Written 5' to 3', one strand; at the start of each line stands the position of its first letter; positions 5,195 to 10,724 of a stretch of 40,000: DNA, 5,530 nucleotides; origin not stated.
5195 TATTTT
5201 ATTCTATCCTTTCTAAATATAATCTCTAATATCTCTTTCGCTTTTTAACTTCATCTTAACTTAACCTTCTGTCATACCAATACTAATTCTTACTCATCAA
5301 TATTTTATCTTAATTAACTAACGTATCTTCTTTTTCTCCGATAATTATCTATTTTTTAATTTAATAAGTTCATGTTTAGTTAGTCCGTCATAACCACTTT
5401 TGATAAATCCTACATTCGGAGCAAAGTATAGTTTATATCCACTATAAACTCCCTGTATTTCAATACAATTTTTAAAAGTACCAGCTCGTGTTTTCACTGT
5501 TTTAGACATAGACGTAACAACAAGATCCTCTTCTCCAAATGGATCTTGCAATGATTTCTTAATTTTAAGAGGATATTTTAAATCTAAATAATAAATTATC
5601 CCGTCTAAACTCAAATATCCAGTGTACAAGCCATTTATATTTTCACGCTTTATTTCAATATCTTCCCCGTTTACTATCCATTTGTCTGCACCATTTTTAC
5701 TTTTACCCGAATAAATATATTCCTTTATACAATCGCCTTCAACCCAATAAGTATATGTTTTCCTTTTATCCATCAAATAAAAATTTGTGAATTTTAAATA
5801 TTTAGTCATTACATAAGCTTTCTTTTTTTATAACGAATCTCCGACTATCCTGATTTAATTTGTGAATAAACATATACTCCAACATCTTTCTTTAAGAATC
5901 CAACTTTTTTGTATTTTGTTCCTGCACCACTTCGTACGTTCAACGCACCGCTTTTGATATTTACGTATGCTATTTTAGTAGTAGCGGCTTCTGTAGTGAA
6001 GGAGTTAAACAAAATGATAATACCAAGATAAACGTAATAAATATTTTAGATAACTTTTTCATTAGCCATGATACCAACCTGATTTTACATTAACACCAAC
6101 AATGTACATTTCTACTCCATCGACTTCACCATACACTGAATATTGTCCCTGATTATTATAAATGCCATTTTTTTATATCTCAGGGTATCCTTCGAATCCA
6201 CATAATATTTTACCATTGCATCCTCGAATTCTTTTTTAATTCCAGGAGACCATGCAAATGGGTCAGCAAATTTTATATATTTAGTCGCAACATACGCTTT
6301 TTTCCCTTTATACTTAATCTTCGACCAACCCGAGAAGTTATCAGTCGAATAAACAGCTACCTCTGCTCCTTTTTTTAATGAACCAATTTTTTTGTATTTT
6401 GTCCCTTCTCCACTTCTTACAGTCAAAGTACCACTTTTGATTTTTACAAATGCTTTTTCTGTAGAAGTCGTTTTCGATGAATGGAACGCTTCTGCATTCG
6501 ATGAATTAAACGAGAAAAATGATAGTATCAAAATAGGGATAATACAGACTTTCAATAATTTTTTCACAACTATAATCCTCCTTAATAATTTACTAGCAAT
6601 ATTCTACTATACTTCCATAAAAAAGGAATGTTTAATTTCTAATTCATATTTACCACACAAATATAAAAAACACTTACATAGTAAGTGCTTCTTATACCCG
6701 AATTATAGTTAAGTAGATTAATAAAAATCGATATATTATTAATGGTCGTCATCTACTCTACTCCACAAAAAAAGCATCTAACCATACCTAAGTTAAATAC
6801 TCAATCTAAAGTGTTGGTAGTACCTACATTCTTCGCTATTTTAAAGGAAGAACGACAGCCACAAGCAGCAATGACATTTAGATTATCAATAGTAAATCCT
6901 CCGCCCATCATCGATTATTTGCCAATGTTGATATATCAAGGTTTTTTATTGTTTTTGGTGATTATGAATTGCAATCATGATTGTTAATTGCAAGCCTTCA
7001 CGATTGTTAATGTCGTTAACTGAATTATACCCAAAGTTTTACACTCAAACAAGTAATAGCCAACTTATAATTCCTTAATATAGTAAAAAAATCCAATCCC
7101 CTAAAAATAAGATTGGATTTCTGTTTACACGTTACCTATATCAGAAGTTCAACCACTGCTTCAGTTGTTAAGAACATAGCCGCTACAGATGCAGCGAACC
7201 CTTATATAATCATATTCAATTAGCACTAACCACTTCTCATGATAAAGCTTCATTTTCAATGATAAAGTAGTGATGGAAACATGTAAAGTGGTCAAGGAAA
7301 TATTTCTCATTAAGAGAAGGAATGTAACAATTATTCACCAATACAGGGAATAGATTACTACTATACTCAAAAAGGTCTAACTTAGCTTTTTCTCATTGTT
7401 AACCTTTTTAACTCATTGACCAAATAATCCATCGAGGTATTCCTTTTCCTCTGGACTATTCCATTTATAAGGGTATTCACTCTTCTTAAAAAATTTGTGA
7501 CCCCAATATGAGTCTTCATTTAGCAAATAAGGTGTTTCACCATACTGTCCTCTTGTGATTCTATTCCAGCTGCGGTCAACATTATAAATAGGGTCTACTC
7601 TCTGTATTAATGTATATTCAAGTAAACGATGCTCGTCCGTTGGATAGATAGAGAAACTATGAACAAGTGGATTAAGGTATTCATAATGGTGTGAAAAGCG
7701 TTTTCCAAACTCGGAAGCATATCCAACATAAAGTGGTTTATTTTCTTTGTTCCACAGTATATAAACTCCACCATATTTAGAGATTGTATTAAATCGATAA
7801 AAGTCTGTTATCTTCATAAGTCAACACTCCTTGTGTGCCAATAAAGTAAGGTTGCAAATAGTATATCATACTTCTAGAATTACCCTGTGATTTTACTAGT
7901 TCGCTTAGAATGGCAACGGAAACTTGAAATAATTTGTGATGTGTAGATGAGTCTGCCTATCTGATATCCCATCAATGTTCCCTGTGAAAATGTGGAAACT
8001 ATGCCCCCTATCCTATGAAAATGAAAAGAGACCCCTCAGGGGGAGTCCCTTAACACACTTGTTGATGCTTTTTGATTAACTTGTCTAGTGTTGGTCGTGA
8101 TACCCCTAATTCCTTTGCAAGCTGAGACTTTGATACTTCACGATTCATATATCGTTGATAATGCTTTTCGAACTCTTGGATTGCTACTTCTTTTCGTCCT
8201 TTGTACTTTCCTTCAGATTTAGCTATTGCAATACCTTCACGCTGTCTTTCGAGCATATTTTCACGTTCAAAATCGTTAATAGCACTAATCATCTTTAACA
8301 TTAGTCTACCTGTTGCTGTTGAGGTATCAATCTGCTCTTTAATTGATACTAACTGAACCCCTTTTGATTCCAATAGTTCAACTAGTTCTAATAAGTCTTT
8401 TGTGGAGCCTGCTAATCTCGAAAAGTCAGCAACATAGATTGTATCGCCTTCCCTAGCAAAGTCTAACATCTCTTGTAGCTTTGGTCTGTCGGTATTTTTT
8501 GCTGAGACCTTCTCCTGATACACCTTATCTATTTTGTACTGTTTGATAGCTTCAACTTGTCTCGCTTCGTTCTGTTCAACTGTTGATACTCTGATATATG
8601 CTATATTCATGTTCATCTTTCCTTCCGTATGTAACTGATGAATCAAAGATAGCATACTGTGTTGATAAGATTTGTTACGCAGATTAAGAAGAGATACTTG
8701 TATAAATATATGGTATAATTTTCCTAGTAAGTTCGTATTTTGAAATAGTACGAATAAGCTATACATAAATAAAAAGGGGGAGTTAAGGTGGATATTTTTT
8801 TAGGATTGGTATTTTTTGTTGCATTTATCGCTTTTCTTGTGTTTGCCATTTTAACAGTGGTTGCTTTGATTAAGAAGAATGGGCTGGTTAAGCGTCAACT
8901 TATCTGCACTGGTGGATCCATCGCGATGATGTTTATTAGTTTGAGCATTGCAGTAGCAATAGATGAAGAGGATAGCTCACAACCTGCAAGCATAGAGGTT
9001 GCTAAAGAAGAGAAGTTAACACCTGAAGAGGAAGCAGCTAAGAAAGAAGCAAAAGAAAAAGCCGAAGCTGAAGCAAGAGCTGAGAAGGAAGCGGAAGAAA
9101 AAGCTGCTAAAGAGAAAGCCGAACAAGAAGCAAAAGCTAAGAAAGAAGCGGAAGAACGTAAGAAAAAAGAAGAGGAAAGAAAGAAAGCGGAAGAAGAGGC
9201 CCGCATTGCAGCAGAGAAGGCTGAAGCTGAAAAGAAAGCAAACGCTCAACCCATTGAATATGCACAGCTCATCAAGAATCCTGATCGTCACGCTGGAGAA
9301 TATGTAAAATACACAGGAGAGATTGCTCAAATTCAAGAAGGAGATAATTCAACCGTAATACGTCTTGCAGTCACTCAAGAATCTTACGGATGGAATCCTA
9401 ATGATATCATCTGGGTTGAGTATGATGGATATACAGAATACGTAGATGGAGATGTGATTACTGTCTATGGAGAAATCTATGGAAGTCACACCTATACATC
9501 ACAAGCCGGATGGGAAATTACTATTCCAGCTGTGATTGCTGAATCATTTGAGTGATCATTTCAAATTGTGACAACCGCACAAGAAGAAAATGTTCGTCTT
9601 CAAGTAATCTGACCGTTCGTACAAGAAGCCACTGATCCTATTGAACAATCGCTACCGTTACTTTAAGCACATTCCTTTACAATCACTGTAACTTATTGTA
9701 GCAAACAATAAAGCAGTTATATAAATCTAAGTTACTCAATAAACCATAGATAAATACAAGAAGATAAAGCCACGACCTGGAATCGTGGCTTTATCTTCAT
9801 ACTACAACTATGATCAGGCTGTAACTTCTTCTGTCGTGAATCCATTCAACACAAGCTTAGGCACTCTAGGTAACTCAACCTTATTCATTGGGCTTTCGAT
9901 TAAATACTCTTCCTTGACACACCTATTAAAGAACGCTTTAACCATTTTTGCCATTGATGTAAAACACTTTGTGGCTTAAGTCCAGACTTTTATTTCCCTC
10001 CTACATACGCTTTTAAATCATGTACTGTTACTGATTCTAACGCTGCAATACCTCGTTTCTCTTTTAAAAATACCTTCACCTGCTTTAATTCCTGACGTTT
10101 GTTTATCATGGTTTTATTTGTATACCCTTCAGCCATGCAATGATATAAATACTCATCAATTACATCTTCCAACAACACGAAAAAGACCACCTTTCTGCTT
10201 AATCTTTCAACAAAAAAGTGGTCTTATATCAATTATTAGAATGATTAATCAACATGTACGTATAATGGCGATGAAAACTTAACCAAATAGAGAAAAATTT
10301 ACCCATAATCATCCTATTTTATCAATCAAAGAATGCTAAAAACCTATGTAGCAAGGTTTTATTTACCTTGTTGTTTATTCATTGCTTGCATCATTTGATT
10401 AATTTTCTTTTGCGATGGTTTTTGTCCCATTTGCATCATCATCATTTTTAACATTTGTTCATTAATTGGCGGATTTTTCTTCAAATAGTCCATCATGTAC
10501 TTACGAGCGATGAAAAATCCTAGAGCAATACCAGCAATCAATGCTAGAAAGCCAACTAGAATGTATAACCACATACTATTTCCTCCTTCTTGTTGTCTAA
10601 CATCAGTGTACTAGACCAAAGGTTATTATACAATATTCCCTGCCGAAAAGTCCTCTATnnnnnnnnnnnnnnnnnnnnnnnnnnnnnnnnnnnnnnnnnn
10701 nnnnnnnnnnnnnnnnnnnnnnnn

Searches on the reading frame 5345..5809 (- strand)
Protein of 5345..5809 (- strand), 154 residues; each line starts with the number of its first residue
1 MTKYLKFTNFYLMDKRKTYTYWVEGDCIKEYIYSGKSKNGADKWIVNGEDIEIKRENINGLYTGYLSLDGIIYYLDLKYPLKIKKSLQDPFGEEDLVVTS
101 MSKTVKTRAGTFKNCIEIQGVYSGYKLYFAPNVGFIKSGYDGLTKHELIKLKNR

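Call 97: search_protein_families(library=pfam, proteins=[window:5345-5809:-], max_evalue=0.001)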
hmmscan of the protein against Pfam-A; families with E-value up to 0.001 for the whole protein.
window:5345-5809:- (154 aa): 1 family
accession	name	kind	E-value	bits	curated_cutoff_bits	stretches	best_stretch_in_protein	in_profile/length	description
PF04383.19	KilA-N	-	0.00071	19.8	23.8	1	10-88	27-102/107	KilA-N domain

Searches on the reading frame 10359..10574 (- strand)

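Call 97: search_protein_families(library=pfam, proteins=[window:10359-10574:-], max_evalue=0.001)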
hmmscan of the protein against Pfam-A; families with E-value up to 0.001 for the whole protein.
window:10359-10574:- (71 aa): 1 family
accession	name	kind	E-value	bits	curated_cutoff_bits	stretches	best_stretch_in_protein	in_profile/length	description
PF03672.18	UPF0154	-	1.3e-30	105.5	27.1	1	10-67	3-60/60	Uncharacterised protein family (UPF0154)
